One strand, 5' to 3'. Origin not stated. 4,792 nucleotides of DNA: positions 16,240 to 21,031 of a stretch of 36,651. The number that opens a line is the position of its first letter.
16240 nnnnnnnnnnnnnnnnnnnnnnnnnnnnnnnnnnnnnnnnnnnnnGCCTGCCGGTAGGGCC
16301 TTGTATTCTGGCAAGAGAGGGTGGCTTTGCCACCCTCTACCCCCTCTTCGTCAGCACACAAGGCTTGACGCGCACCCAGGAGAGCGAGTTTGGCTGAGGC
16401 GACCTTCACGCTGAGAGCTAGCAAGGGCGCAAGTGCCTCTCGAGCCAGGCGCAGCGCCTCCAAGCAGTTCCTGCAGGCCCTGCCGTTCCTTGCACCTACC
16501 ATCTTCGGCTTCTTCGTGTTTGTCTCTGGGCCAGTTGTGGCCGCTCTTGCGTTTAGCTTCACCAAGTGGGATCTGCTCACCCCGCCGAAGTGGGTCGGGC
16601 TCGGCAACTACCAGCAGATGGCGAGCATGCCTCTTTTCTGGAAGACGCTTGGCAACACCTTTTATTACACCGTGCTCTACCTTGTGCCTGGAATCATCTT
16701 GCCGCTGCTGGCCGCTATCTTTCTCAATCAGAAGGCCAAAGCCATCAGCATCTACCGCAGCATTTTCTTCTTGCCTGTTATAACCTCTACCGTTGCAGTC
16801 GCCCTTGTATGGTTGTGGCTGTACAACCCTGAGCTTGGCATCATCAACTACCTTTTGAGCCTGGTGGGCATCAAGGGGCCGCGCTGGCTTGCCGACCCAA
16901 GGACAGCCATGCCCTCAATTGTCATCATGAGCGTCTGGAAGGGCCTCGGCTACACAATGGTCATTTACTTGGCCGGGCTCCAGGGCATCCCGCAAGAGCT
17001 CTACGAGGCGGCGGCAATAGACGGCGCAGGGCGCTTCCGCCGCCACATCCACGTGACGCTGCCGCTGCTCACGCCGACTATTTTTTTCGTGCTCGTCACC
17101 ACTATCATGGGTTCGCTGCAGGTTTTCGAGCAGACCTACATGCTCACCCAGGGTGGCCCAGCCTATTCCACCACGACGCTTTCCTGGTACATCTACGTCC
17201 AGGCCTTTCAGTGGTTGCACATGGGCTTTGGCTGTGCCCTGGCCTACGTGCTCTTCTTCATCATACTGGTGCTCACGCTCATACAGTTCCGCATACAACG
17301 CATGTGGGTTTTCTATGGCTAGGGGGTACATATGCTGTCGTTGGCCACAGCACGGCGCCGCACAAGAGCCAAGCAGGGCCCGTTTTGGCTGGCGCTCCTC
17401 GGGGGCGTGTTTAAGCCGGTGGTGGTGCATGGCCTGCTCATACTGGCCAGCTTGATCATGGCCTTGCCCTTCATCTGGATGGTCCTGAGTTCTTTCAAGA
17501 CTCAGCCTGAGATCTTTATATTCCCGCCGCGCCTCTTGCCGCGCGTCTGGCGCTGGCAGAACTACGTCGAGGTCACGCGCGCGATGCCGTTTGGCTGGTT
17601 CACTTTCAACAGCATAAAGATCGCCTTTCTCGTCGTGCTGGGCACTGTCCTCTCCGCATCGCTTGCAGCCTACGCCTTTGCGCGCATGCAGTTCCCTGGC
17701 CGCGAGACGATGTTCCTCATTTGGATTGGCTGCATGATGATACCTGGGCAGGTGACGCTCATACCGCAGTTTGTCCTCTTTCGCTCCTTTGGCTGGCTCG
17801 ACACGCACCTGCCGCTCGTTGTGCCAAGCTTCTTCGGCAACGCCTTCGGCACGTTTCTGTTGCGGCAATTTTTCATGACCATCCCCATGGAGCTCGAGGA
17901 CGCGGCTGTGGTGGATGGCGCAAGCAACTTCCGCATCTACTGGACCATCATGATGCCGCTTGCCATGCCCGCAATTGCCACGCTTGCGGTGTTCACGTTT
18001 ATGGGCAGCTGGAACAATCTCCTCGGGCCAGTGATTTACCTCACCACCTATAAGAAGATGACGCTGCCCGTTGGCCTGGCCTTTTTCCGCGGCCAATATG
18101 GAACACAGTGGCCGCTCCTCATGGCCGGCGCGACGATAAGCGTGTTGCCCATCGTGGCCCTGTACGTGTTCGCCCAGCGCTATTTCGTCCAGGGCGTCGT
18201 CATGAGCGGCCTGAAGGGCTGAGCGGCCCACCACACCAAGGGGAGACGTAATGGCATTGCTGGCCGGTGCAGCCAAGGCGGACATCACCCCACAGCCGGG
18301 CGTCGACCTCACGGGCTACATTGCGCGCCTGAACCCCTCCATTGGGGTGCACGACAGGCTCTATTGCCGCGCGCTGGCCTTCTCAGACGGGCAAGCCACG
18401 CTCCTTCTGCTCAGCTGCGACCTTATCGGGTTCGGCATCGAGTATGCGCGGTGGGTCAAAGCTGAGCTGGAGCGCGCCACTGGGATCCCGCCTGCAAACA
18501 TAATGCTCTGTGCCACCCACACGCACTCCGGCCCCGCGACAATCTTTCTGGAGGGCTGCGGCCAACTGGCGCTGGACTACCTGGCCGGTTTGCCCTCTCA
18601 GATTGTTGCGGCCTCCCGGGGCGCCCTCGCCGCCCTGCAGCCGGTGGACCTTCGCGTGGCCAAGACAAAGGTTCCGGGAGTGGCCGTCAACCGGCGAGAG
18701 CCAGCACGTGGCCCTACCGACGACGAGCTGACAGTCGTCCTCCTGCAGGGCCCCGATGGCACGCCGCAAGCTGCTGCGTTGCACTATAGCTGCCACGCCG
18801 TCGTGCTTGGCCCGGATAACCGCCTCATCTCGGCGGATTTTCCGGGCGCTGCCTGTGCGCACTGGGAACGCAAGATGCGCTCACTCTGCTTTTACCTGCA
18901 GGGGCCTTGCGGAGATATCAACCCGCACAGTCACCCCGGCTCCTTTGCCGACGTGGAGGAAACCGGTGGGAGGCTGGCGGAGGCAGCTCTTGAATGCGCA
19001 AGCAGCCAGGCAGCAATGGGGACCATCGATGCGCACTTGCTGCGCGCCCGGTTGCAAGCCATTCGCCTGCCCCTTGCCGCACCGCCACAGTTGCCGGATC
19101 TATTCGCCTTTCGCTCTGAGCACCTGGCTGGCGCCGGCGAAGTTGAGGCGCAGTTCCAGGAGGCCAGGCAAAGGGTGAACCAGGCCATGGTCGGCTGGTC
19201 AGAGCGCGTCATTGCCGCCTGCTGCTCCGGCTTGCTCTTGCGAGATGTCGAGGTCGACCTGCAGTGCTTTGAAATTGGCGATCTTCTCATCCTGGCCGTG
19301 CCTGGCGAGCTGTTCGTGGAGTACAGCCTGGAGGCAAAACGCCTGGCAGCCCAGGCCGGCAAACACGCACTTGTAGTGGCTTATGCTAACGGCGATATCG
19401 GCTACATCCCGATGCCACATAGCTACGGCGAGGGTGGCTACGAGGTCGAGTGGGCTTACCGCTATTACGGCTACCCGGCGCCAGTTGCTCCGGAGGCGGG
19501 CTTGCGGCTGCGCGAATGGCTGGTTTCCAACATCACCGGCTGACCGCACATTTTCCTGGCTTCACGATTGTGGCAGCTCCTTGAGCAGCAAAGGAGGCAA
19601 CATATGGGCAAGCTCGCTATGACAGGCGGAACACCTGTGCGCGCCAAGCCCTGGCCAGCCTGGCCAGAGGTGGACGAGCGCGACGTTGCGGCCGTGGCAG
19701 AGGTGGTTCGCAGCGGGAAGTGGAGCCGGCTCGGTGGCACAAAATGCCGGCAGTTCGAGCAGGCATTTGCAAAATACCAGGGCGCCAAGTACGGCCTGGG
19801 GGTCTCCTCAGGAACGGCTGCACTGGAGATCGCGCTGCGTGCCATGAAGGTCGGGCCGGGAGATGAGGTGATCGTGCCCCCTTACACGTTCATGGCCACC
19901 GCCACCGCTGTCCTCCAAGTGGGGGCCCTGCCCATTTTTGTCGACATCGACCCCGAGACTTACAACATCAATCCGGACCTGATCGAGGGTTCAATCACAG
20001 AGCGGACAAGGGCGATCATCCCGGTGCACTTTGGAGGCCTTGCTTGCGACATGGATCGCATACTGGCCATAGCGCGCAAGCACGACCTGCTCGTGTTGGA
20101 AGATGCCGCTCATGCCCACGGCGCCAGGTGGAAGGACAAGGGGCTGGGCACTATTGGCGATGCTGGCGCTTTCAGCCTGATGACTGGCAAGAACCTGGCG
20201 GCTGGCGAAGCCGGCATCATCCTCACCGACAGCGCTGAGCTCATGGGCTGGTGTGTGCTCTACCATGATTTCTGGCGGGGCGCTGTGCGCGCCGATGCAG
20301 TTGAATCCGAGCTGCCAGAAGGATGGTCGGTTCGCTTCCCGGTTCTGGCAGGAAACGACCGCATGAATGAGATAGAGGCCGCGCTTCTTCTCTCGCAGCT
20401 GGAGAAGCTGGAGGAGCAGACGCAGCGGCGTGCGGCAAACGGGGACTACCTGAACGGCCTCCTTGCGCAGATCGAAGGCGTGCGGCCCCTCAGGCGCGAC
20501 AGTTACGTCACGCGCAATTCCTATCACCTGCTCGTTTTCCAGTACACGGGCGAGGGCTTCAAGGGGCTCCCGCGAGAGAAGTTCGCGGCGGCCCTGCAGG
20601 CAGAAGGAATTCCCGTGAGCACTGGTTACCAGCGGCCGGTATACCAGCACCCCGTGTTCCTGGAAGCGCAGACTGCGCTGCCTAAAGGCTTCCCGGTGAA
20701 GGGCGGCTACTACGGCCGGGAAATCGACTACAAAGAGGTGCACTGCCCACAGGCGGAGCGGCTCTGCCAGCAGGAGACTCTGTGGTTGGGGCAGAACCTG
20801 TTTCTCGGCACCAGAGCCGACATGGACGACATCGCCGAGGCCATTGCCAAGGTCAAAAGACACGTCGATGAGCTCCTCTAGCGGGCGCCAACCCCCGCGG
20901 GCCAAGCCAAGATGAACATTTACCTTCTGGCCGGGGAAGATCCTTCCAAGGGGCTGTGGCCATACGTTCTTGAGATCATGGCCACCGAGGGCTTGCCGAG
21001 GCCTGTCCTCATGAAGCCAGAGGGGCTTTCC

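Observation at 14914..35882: Five DegT-family aminotransferases wired to two ABC importers and a ROK regulator instead of NDP-sugar biosynthesis genes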

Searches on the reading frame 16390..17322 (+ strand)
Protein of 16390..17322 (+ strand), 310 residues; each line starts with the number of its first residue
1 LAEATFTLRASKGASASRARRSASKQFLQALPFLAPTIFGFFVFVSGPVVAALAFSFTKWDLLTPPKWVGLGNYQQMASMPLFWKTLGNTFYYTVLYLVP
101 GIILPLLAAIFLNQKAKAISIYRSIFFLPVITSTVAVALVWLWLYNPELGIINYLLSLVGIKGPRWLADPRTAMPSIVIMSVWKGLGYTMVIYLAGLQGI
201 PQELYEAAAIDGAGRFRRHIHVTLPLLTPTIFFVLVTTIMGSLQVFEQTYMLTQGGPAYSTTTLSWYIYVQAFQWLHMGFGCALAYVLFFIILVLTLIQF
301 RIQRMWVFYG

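Call 3: search_protein_families(library=pfam, proteins=[window:16390-17322:+])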
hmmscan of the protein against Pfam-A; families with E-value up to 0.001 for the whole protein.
window:16390-17322:+ (310 aa): 1 family
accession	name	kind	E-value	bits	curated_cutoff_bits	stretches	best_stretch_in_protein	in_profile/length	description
PF00528.27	BPD_transp_1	-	3.5e-18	66.4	26.4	1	101-302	1-174/184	Binding-protein-dependent transport system inner membrane component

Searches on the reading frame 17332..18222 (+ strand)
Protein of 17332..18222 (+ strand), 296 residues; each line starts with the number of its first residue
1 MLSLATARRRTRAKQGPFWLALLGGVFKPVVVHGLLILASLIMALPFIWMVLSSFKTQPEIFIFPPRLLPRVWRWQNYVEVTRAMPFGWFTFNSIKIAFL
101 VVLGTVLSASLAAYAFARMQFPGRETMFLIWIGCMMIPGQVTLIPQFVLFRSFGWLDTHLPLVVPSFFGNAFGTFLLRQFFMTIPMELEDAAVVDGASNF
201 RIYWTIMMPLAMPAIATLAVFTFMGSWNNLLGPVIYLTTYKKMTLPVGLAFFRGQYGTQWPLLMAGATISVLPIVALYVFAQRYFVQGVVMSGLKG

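Call 3: search_protein_families(library=pfam, proteins=[window:17332-18222:+])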
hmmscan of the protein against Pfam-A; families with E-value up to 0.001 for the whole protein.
window:17332-18222:+ (296 aa): 1 family
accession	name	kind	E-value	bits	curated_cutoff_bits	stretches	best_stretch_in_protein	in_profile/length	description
PF00528.27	BPD_transp_1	-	2e-14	54.2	26.4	1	111-289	7-182/184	Binding-protein-dependent transport system inner membrane component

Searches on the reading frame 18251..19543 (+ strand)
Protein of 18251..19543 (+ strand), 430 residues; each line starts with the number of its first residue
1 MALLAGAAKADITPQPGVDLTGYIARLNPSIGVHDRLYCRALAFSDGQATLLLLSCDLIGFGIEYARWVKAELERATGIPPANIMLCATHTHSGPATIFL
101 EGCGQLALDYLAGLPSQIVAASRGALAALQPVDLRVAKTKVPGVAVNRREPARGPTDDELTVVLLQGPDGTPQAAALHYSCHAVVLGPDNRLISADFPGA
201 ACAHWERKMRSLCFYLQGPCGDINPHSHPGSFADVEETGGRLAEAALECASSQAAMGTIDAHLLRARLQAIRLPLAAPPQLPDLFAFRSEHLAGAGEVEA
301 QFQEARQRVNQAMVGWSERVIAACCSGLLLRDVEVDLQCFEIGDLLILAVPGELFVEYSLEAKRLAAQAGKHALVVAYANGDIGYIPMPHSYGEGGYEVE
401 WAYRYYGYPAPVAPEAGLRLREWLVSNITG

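Call 3: search_protein_families(library=pfam, proteins=[window:18251-19543:+])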
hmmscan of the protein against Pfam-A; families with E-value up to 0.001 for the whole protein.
window:18251-19543:+ (430 aa): 1 family
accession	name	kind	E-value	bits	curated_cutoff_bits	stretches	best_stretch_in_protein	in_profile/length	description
PF04734.18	Ceramidase_alk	-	9.2e-21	74.5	32.1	1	4-210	2-231/509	Neutral/alkaline non-lysosomal ceramidase, N-terminal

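Call 6: search_protein_families(library=ncbifam, proteins=[window:18251-19543:+], max_evalue=0.01)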
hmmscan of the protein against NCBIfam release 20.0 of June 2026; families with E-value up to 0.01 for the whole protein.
window:18251-19543:+ (430 aa): 1 family
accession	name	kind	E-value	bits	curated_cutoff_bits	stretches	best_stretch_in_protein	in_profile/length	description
NF041649.1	ceramidase_neut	equivalog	1.6e-14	53.1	1200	1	8-220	6-239/636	neutral ceramidase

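Call 15: search_solved_structures(query=window:18251-19543:+, max_evalue=1)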
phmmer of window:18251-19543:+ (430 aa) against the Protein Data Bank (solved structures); distinct sequences matched with E-value up to 1: 2.
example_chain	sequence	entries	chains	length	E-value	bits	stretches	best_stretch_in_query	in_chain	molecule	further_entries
2zws_A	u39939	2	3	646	1.5e-11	47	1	6-250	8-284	Neutral ceramidase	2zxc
4wgk_A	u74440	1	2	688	2.4e-06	29.9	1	6-218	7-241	Neutral ceramidase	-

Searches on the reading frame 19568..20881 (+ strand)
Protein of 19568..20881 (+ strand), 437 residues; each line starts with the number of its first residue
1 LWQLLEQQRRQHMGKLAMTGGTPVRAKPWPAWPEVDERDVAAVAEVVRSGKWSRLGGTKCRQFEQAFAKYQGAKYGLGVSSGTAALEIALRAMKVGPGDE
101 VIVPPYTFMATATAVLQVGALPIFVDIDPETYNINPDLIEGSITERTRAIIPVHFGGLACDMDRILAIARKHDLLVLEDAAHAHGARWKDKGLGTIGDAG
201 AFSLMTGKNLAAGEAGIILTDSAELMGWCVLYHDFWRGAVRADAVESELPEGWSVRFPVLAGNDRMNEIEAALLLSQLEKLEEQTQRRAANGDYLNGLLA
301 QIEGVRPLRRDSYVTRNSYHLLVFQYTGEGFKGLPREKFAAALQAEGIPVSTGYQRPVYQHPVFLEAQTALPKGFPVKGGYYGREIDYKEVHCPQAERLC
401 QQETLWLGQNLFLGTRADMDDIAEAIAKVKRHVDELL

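Call 3: search_protein_families(library=pfam, proteins=[window:19568-20881:+])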
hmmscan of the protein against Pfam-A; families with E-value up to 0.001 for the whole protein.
window:19568-20881:+ (437 aa): 4 families
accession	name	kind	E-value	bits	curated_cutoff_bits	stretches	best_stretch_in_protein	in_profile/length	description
PF01041.23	DegT_DnrJ_EryC1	-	9.3e-99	331.5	19.8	1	35-382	3-335/360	DegT/DnrJ/EryC1/StrS aminotransferase family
PF00155.27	Aminotran_1_2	-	1.6e-07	31.3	19.7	1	44-187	27-193/361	Aminotransferase class I and II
PF01053.26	Cys_Met_Meta_PP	-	1.5e-06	27.5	27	1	51-185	45-179/381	Cys/Met metabolism PLP-dependent enzyme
PF01212.27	Beta_elim_lyase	-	0.00063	19.6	27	0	58-181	32-170/288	Beta-eliminating lyase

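Call 6: search_protein_families(library=ncbifam, proteins=[window:19568-20881:+], max_evalue=0.01)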
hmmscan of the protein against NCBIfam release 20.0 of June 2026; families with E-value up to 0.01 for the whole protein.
window:19568-20881:+ (437 aa): 34 families (the best 25 are shown)
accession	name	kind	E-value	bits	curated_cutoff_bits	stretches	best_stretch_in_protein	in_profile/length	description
TIGR03588.1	PseC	equivalog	1.2e-68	231.8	423.5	1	34-386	8-356/380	UDP-4-amino-4,6-dideoxy-N-acetyl-beta-L-altrosamine transaminase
NF008658.2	PRK11658.1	equivalog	1.9e-63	214.4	631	1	33-350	10-320/379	UDP-4-amino-4-deoxy-L-arabinose aminotransferase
NF008687.0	PRK11706.1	equivalog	3.8e-61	206.9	375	1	33-348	7-314/375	dTDP-4-amino-4,6-dideoxygalactose transaminase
TIGR04181.1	NHT_00031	hypoth_equivalog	9.4e-54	182.6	420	1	32-364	5-335/359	LegC family aminotransferase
TIGR02379.1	ECA_wecE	subfamily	7.4e-53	179.6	434.85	1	32-302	6-271/376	dTDP-4-amino-4,6-dideoxy-D-glucose transaminase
TIGR04427.1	PLP_DesI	equivalog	2.2e-47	162.1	650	1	40-364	34-340/390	dTDP-4-dehydro-6-deoxyglucose aminotransferase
NF011936.0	PRK15407.1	equivalog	1.7e-40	139.1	423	1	57-384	64-391/440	lipopolysaccharide biosynthesis protein RfbH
NF005816.0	PRK07682.1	equivalog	1.5e-10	40.3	620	1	82-183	99-206/390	aminotransferase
NF004770.0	PRK06108.1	subfamily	1.9e-08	33.5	422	1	76-180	99-210/396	pyridoxal phosphate-dependent aminotransferase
NF005817.0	PRK07683.1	equivalog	3.2e-08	32.7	575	1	81-178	97-199/387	aminotransferase A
NF009079.0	PRK12414.1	subfamily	2.8e-07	29.9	481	1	77-184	94-206/384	methionine aminotransferase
NF006569.0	PRK09082.1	subfamily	6.1e-07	28.9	420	1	63-184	80-207/386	methionine aminotransferase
NF006488.0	PRK08912.1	equivalog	6.5e-07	28.6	498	1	80-151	94-164/387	aminotransferase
NF004621.0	PRK05957.1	equivalog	7.6e-07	28.2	498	1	95-153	110-167/389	pyridoxal phosphate-dependent aminotransferase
NF041364.1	GntC_guanitoxin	equivalog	8.2e-07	28.2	415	1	85-181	72-175/356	guanitoxin biosynthesis PLP-dependent (S)-gamma-hydroxy-L-arginine cyclodehydratase GntC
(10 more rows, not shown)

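Call 11: search_solved_structures(query=window:19604-20881:+, max_evalue=1e-20)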
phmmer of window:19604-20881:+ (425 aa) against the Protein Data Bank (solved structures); distinct sequences matched with E-value up to 1e-20: 55.
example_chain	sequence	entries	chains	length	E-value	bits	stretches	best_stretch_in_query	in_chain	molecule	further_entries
5w71_A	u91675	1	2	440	8.1e-72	245.6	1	13-418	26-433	L-glutamine:2-deoxy-scyllo-inosose aminotransferase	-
2c7t_A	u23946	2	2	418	1.3e-71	245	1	16-418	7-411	GLUTAMINE-2-DEOXY-SCYLLO-INOSOSE AMINOTRANSFERASE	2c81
5w70_A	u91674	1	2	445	6.3e-68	232.8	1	2-421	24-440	L-glutamine:2-deoxy-scyllo-inosose aminotransferase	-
1b9h_A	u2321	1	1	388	7.6e-63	216.1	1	13-409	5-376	PROTEIN (3-AMINO-5-HYDROXYBENZOIC ACID SYNTHASE)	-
1b9i_A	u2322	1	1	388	7.9e-63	216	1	13-355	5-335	PROTEIN (3-AMINO-5-HYDROXYBENZOIC ACID SYNTHASE)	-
8gyh_B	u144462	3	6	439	3.8e-58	200.6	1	1-355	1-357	DegT/DnrJ/EryC1/StrS family aminotransferase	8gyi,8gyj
7l7x_AAA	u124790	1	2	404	7.4e-58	199.6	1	14-352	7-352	DegT/DnrJ/EryC1/StrS aminotransferase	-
7b0d_A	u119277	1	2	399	1.1e-55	192.4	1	22-360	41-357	Glutamine--scyllo-inositol transaminase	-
3bn1_A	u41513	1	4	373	8.1e-53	183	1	27-337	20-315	Perosamine synthetase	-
3dr7_A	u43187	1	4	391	9.7e-53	182.8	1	27-337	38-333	Putative perosamine synthetase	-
3dr4_A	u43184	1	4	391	6.5e-52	180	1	27-337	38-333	Putative perosamine synthetase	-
4lc3_A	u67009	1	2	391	8.1e-51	176.4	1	20-282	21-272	Putative UDP-4-amino-4-deoxy-l-arabinose--oxoglutarate aminotransferase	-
8sng_A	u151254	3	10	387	8.6e-50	173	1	21-341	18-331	UDP-4-amino-4-deoxy-L-arabinose--oxoglutarate aminotransferase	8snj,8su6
1mdo_A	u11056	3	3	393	1.5e-48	169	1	21-341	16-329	ArnB aminotransferase | UDP-4-amino-4-deoxy-L-arabinose--oxoglutarate aminotransferase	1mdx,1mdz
4oca_A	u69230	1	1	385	9.3e-48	166.3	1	21-341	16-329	UDP-4-amino-4-deoxy-L-arabinose--oxoglutarate aminotransferase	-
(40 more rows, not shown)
